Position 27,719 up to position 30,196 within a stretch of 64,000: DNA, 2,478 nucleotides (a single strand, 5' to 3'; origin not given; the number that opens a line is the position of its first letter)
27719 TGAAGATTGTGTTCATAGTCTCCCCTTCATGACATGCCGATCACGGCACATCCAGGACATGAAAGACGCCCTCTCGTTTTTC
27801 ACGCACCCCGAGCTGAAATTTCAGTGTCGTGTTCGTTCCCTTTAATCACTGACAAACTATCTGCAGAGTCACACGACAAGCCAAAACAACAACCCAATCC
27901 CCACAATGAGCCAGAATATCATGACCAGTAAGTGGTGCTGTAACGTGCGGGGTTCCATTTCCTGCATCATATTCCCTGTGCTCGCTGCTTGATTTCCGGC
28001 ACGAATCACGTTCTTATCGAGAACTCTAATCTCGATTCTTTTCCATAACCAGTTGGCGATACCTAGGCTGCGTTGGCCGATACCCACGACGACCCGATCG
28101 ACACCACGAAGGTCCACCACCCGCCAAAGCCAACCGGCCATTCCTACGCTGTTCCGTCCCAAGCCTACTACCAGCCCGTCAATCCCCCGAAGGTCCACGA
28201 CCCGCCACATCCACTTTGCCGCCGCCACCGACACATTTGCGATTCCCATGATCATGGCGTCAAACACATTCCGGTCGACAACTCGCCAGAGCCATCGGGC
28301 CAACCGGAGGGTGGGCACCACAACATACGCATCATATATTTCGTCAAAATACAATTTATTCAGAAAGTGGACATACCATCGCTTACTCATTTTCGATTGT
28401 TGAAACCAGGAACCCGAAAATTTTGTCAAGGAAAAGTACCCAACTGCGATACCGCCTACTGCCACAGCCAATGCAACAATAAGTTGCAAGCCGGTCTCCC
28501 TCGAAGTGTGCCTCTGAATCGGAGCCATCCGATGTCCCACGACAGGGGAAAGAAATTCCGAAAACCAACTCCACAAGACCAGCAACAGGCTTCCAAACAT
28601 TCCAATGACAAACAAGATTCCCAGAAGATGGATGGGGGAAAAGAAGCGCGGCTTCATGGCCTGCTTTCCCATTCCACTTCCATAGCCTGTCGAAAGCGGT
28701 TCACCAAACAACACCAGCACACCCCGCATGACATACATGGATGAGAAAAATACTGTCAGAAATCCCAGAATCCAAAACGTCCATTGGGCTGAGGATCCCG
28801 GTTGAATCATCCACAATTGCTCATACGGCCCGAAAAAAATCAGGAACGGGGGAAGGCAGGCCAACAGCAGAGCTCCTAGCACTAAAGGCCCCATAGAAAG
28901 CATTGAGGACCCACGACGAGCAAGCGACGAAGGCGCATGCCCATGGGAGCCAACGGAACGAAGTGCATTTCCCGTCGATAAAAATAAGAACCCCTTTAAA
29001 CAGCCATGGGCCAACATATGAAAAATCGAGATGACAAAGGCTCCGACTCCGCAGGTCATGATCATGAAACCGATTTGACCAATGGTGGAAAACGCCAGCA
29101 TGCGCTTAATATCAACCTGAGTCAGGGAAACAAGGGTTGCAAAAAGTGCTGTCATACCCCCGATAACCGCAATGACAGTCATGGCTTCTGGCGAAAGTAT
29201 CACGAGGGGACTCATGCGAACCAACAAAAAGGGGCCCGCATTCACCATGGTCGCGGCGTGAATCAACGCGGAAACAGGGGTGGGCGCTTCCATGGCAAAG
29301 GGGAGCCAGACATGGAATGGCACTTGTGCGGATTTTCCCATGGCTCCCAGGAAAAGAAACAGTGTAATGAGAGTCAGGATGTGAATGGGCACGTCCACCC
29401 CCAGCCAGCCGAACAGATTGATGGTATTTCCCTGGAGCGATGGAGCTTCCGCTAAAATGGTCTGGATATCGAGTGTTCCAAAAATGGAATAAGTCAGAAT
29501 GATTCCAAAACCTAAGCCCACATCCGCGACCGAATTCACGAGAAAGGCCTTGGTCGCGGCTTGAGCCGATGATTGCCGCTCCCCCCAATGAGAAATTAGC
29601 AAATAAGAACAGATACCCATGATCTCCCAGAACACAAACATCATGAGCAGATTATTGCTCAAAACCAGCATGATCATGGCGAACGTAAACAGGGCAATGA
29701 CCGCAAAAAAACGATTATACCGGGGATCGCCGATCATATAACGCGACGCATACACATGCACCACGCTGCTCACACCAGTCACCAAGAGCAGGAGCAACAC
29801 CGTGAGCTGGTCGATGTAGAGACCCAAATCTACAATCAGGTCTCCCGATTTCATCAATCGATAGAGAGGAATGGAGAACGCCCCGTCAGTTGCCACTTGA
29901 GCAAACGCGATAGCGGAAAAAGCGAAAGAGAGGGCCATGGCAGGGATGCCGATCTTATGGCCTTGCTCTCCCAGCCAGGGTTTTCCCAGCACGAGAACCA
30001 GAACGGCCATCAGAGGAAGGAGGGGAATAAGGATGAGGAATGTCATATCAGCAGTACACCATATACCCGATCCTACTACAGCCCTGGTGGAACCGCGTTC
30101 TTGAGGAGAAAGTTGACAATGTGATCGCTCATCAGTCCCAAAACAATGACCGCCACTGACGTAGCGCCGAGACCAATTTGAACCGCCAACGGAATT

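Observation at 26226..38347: DabA heads a nine-gene Mrp-like cluster with three PF00361 subunits, with an MpsC-like gene divergent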

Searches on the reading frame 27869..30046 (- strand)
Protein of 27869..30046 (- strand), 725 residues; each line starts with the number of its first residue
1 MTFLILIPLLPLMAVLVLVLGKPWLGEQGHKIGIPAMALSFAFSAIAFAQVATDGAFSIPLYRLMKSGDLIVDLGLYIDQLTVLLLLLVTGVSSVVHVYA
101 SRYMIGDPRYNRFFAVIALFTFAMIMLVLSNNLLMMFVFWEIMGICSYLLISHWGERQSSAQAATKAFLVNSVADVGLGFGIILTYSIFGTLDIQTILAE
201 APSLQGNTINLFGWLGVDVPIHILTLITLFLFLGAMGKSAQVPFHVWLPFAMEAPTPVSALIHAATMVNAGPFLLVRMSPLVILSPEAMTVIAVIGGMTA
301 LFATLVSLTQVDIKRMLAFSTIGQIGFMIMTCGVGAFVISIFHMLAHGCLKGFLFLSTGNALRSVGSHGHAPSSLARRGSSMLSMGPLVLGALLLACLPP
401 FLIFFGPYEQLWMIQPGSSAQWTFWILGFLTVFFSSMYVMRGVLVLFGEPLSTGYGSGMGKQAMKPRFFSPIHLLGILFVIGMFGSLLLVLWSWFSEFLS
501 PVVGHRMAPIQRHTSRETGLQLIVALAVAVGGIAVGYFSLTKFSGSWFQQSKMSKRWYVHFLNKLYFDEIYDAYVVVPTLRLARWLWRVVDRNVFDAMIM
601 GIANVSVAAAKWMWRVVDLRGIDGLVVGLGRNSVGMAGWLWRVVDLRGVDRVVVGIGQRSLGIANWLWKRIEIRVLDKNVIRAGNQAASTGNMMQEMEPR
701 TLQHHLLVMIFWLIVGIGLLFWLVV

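Call 3: search_protein_families(library=pfam, proteins=[window:27869-30046:-])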
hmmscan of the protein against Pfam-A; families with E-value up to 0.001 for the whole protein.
window:27869-30046:- (725 aa): 2 families
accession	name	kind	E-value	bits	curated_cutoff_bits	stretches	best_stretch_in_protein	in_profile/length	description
PF00361.26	Proton_antipo_M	-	3.1e-63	214.2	21.5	1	130-434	1-293/294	NADH:quinone oxidoreductase/Mrp antiporter, TM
PF00662.26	Proton_antipo_N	-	4.3e-17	62.2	24.5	1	65-114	2-51/51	NADH-Ubiquinone oxidoreductase (complex I), chain 5 N-terminus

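Call 31: search_solved_structures(query=window:27869-30046:-, max_evalue=1e-10)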
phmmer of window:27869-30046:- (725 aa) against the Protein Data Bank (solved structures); distinct sequences matched with E-value up to 1e-10: 62 (the best 60 are shown).
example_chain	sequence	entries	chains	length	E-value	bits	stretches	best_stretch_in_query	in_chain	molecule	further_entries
7a23_a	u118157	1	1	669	1.8e-84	287.9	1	5-595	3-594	Nad5m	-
6hum_F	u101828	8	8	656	2.2e-84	287.6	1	4-600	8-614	NADH dehydrogenase subunit 5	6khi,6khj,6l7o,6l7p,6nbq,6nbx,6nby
7aqq_L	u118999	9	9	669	3.6e-84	286.9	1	5-595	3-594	NADH-ubiquinone oxidoreductase chain 5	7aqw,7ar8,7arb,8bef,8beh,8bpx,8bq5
7ar7_L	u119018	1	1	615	6.4e-84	286.1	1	5-584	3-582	NADH-ubiquinone oxidoreductase chain 5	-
8e73_5M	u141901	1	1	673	6.6e-84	286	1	5-595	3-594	Nad5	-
8qby_L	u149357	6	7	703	3.6e-79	270.4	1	9-475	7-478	NADH dehydrogenase subunit L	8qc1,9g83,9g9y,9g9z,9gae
8e9g_L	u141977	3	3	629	1.9e-71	244.9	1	6-538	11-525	NADH-quinone oxidoreductase, L subunit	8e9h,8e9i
4he8_L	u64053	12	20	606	8.6e-70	239.4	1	73-594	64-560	NADH-quinone oxidoreductase subunit 12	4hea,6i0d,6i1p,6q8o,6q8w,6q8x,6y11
7zm7_5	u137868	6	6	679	1.2e-69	239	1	7-445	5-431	NADH-ubiquinone oxidoreductase chain 5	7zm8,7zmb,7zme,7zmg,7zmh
7z7r_L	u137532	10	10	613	4.7e-68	233.6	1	2-448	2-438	NADH dehydrogenase subunit L | NADH-quinone oxidoreductase subunit L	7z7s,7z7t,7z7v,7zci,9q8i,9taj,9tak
3rko_L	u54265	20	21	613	6.3e-68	233.2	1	2-448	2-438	NADH-QUINONE OXIDOREDUCTASE SUBUNIT L | Proton-translocating NADH-quinone oxidoreductase, chain L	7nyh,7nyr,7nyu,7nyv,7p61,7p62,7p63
9grx_F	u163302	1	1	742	6.7e-68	233.1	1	37-453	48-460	NAD(P)H-quinone oxidoreductase subunit 5, chloroplastic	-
7eu3_F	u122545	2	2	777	3.2e-67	230.9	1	6-452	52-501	NAD(P)H-quinone oxidoreductase subunit F | NADH-plastoquinone oxidoreductase subunit 5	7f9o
7wff_F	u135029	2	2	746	5.4e-67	230.1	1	69-463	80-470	NAD(P)H-quinone oxidoreductase subunit 5, chloroplastic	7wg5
6gcs_5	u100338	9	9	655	3.3e-57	197.8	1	53-443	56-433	ND5 SUBUNIT (NU5M) | Subunit NU5M of NADH:Ubiquinone Oxidoreductase (Complex I) | NADH-ubiquinone oxidoreductase chain 5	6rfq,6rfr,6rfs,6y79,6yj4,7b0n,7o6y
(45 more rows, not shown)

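Call 57: find_homologous_proteins(query=window:27869-30046:-, max_evalue=1e-10)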
Query window:27869-30046:- (725 aa): 7997 proteins with E <= 1e-10 among 8000 candidates; the best 120 are listed.
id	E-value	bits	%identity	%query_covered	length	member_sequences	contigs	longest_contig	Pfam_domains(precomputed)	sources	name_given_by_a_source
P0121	0.0e+0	1485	92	100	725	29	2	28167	PF00662.27,PF00361.26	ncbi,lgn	ncbi:MAG: NADH-quinone oxidoreductase subunit L [Nitrospirales bacterium]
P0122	0.0e+0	1439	90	100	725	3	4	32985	PF00662.27,PF00361.26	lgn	-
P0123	0.0e+0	1434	89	100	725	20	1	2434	PF00662.27,PF00361.26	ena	-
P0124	0.0e+0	1427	88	100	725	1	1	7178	PF00662.27,PF00361.26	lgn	-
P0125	0.0e+0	1419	88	100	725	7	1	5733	PF00662.27,PF00361.26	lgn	-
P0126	0.0e+0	1407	87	100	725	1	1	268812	PF00662.27,PF00361.26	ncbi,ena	-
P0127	0.0e+0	1403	87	100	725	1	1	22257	PF00662.27,PF00361.26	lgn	-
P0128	0.0e+0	1390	86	100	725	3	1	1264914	PF00662.27,PF00361.26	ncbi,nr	ncbi:NADH-quinone oxidoreductase subunit L [Nitrospira sp. MA-1]|nr:NADH-quinone oxidoreductase subu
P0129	0.0e+0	1388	87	100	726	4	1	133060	PF00662.27,PF00361.26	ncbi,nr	ncbi:MAG: NADH-quinone oxidoreductase subunit L [Nitrospirales bacterium]|nr:NADH-quinone oxidoreduc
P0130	0.0e+0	1386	86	100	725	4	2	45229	PF00662.27,PF00361.26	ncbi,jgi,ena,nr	ncbi:MAG: NADH-quinone oxidoreductase subunit L [Nitrospirota bacterium]|nr:NADH-quinone oxidoreduct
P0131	0.0e+0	1380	85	98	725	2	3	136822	PF00662.27,PF00361.26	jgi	jgi:NADH-quinone oxidoreductase subunit L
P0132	0.0e+0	1367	81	100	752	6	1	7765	PF00662.27,PF00361.26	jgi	jgi:NADH-quinone oxidoreductase subunit L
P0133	0.0e+0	1330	78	100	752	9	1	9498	PF00662.27,PF00361.26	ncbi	-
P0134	0.0e+0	1328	77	100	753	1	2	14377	PF00662.27,PF00361.26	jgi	jgi:NADH-quinone oxidoreductase subunit L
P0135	0.0e+0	1324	77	100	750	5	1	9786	PF00662.27,PF00361.26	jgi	-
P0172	8.7e-268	909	57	97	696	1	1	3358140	PF00662.27,PF00361.26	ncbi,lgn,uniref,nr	ncbi:NADH-quinone oxidoreductase subunit L [Candidatus Nitronereus thalassa]|uniref:NADH-quinone oxi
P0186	1.5e-263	895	55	97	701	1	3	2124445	PF00662.27,PF00361.26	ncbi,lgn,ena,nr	ncbi:MAG: NADH-quinone oxidoreductase subunit L [Nitrospirales bacterium]|nr:NADH-quinone oxidoreduc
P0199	1.7e-257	875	58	97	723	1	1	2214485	PF00662.27,PF00361.26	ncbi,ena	-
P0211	5.5e-255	867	56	99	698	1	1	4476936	PF00662.27,PF00361.26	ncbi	ncbi:NADH-quinone oxidoreductase subunit L [Nitrospira sp. M1]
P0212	1.3e-254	865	56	98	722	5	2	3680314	PF00662.27,PF00361.26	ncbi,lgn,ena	-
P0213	1.9e-254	865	55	97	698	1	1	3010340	PF00662.27,PF00361.26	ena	-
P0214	2.0e-254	865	57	100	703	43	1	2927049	PF00662.27,PF00361.26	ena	-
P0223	4.8e-252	857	57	99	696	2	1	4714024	PF00662.27,PF00361.26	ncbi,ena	-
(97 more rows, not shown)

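Call 62: find_encoding_contigs(protein=P0172, flank=10000, max_places=2)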
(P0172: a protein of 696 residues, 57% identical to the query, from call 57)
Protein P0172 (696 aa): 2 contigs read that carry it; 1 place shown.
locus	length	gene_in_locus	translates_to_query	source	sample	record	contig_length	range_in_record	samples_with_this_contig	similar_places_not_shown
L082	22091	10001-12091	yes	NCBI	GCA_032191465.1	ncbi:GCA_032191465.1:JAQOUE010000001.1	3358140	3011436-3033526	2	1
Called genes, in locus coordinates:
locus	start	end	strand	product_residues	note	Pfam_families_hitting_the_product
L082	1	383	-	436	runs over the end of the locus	PF00361:Proton_antipo_M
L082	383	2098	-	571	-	PF00662:Proton_antipo_N, PF00361:Proton_antipo_M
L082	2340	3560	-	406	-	PF22660:RS_preATP-grasp-like, PF02222:ATP-grasp, PF07478:Dala_Dala_lig_C (weak), PF17769:PurK_C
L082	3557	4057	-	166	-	PF00731:AIRC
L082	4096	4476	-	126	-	PF00072:Response_reg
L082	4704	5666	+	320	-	PF00126:HTH_1, PF03466:LysR_substrate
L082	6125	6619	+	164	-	PF01899:MNHE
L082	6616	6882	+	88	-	PF04066:MrpF_PhaF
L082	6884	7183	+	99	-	PF03334:PhaG_MnhG_YufB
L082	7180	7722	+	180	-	PF13244:MbhD, PF00499:Oxidored_q3 (weak), PF20501:MbhE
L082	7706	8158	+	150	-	PF04039:MnhB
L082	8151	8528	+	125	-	PF00420:Oxidored_q2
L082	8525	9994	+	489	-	PF00361:Proton_antipo_M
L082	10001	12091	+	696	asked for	PF00662:Proton_antipo_N, PF00361:Proton_antipo_M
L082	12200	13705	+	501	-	PF01059:Oxidored_q5_N (weak), PF00361:Proton_antipo_M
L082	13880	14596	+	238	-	-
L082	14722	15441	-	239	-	PF01812:5-FTHF_cyc-lig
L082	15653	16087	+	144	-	-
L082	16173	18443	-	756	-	PF17764:PriA_3primeBD, PF18074:PriA_C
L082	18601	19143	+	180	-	-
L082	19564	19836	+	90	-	-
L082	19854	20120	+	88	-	PF13744:HTH_37 (faint), PF12844:HTH_19, PF13560:HTH_31, PF13443:HTH_26 (weak), PF01381:HTH_3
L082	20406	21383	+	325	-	PF02562:PhoH, PF13245:AAA_19 (weak), PF13604:AAA_30 (weak)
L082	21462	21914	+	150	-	PF02130:YbeY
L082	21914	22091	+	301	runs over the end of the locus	PF02881:SRP54_N (weak), PF13604:AAA_30 (weak), PF00448:SRP54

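Call 63: find_encoding_contigs(protein=P0211, flank=10000, max_places=1)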
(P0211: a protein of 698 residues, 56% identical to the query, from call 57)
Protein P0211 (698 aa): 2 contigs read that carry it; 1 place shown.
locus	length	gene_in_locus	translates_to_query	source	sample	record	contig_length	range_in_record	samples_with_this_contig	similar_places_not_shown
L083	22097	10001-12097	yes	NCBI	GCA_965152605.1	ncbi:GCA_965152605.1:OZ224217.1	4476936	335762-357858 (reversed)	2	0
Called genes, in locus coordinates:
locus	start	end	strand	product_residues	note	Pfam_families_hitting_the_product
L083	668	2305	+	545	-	PF00916:Sulfate_transp, PF16983:MFS_MOT1 (weak)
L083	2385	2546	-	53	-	-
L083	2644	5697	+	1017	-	PF10070:DabA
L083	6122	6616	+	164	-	PF01899:MNHE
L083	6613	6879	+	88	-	PF04066:MrpF_PhaF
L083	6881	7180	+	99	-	PF03334:PhaG_MnhG_YufB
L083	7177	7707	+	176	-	PF13244:MbhD, PF00499:Oxidored_q3 (weak), PF20501:MbhE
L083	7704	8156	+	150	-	PF04039:MnhB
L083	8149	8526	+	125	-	PF00420:Oxidored_q2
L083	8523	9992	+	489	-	PF00361:Proton_antipo_M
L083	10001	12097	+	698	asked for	PF00662:Proton_antipo_N, PF00361:Proton_antipo_M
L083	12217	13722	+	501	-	PF01059:Oxidored_q5_N (weak), PF00361:Proton_antipo_M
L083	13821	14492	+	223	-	-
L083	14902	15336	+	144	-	-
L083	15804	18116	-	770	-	PF17764:PriA_3primeBD, PF00271:Helicase_C (faint), PF18074:PriA_C (weak)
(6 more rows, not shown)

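Call 64: find_encoding_contigs(protein=P0212, flank=10000, max_places=1)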
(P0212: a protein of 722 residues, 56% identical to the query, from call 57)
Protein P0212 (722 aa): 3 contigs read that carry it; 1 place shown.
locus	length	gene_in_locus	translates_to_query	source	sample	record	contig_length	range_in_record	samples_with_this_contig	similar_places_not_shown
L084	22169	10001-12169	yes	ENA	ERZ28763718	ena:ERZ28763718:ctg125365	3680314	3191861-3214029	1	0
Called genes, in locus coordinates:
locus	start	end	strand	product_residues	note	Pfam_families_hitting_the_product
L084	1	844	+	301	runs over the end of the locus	PF00126:HTH_1, PF03466:LysR_substrate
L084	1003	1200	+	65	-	-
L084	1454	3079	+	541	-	PF00916:Sulfate_transp, PF16983:MFS_MOT1 (weak)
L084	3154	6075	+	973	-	PF10070:DabA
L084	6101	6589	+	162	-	PF01899:MNHE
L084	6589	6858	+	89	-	PF04066:MrpF_PhaF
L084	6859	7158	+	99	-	PF03334:PhaG_MnhG_YufB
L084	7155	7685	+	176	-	PF13244:MbhD, PF00499:Oxidored_q3 (weak), PF20501:MbhE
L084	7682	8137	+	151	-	PF04039:MnhB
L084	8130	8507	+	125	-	PF00420:Oxidored_q2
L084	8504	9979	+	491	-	PF00361:Proton_antipo_M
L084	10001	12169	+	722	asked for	PF00662:Proton_antipo_N, PF00361:Proton_antipo_M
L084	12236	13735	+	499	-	PF01059:Oxidored_q5_N (weak), PF00361:Proton_antipo_M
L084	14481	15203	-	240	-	PF13676:TIR_2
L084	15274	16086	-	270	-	-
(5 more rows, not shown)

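Call 65: find_encoding_contigs(protein=P0223, flank=10000, max_places=1)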
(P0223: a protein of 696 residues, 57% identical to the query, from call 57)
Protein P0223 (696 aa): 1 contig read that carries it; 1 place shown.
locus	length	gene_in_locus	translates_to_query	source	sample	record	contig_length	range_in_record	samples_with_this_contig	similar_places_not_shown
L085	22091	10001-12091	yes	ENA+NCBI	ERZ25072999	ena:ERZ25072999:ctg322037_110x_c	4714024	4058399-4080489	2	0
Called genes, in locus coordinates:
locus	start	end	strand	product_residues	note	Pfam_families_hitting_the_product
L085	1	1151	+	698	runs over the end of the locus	PF17959:EF-hand_14 (weak), PF04960:Glutaminase, PF12796:Ank_2, PF13637:Ank_4, PF12796:Ank_2, PF13637:Ank_4, PF13857:Ank_5 (weak), PF00023:Ank (weak), +3 more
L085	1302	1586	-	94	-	PF14026:SCO4226-like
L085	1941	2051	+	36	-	-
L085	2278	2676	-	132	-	PF10057:MpsC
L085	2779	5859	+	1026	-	PF10070:DabA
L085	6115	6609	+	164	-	PF01899:MNHE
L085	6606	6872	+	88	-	PF04066:MrpF_PhaF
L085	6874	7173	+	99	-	PF03334:PhaG_MnhG_YufB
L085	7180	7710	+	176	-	PF13244:MbhD, PF00499:Oxidored_q3, PF20501:MbhE (weak)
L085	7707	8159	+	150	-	PF04039:MnhB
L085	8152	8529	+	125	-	PF00420:Oxidored_q2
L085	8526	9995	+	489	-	PF00361:Proton_antipo_M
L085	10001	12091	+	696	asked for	PF00662:Proton_antipo_N, PF00361:Proton_antipo_M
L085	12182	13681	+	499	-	PF01059:Oxidored_q5_N (weak), PF00361:Proton_antipo_M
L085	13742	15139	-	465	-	-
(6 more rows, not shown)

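Call 68: search_protein_families(library=ncbifam, proteins=[window:27869-30046:-], max_evalue=0.01)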
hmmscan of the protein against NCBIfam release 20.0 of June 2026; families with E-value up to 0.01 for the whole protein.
window:27869-30046:- (725 aa): 69 families (the best 25 are shown)
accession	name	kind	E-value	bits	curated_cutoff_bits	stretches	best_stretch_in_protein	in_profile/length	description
TIGR01974.1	NDH_I_L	subfamily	2.5e-142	476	407.5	1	4-615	3-605/630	NADH-quinone oxidoreductase subunit L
NF005141.0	PRK06590.1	equivalog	5.5e-140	468.2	556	1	2-613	3-583/615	NADH-quinone oxidoreductase subunit L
NF005626.0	PRK07376.1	equivalog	2.1e-96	323.7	963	2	5-446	9-453/675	NAD(P)H-quinone oxidoreductase subunit 5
NF040617.1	F420_dehyd_FpoL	exception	3.5e-81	273.8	1050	1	3-614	5-637/669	F420H2 dehydrogenase subunit FpoL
NF009287.0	PRK12647.1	equivalog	2.2e-71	241.5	937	1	7-608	7-576/773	putative monovalent cation/H+ antiporter subunit A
NF009288.0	PRK12648.1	equivalog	2.2e-65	221.3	1104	1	3-614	2-590/954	monovalent cation/H+ antiporter subunit A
TIGR00940.1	2a6301s01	subfamily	8e-61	206.3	920.45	1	66-566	61-570/793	monovalent cation:proton antiporter subunit A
NF009284.0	PRK12644.1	equivalog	1.7e-60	205.2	962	1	38-530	35-511/975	Na+/H+ antiporter subunit A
NF009285.0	PRK12645.1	equivalog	8.1e-59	199.6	1028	1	1-545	1-554/804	Na+/H+ antiporter subunit A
NF005097.0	PRK06525.1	equivalog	9.2e-59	199.4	430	1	5-451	6-439/480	hydrogenase 4 subunit D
NF006029.0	PRK08168.1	equivalog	1.9e-57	195.6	380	1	5-377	9-356/520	NADH-quinone oxidoreductase subunit L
NF005633.0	PRK07390.1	subfamily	2.3e-57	195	676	1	36-611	46-578/613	NAD(P)H-quinone oxidoreductase subunit F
NF009286.0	PRK12646.1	equivalog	4e-55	187.7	1063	1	5-337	6-322/800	DUF4040 family protein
TIGR01960.1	ndhF3_CO2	subfamily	9.1e-55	186.3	588.7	1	38-608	48-575/606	NAD(P)H dehydrogenase, subunit NdhF3 family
NF009289.0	PRK12649.1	equivalog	5.9e-54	183.7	1117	1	9-361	12-357/789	putative monovalent cation/H+ antiporter subunit A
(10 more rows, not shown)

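Call 71: predict_structure(alignment_id=A3)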
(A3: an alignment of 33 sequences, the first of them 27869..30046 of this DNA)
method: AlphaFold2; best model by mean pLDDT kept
length: 725 residues; sequences in the alignment: 33
mean_pLDDT: 61.6   pTM: 0.61
mean pLDDT of the five models: 61.6, 58.2, 56.7, 53.5, 51.8
residues with pLDDT >= 90: 13; 70-90: 268; 50-70: 242; < 50: 202
segments of 3 or more residues with pLDDT < 50: 358-383, 449-469, 506-516, 542-549, 559-569, 613-713, 718-725
pLDDT, mean of each block of 10 residues (from residue 1): 82 87 68 88 89 83 63 76 82 77 66 80 86 83 73 55 61 76 84 83 77 72 83 70 54 55 56 71 78 77 67 64 74 68 61 52 37 33 59 71 68 64 72 69 58 35 43 69 72 72 49 50 79 72 47 51 45 57 55 48 51 42 36 36 31 32 33 33 33 33 40 49 38
secondary structure, 60 per line:
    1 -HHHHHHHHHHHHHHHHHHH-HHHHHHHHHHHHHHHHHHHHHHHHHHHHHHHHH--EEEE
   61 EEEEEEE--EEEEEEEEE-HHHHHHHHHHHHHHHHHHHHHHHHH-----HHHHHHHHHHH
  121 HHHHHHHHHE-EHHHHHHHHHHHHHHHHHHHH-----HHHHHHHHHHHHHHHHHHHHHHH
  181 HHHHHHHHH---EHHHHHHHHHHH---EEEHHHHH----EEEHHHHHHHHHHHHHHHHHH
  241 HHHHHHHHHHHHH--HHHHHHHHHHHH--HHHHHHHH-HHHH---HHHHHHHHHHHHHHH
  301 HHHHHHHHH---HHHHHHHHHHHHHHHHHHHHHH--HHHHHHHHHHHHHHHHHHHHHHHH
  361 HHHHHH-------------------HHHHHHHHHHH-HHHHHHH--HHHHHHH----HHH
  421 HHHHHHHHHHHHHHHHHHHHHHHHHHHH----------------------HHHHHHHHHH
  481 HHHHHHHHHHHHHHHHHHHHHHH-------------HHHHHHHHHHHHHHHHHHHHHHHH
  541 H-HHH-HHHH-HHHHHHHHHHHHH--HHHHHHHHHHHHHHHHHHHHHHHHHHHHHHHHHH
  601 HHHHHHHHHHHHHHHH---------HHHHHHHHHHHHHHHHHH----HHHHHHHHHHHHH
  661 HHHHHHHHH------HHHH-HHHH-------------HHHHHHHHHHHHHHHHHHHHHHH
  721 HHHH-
elements in order (helices of 4 or more, strands of 3 or more residues): H2-20 H22-54 E57-67 E70-78 H80-104 H110-129 H133-152 H158-189 H194-204 E208-210 H211-215 E220-222 H223-253 H256-267 H270-277 H279-282 H286-309 H313-334 H337-366 H386-396 H398-404 H407-413 H418-448 H471-503 H517-541 H547-550 H552-564 H567-616 H626-643 H648-669 H676-679 H681-684 H698-724
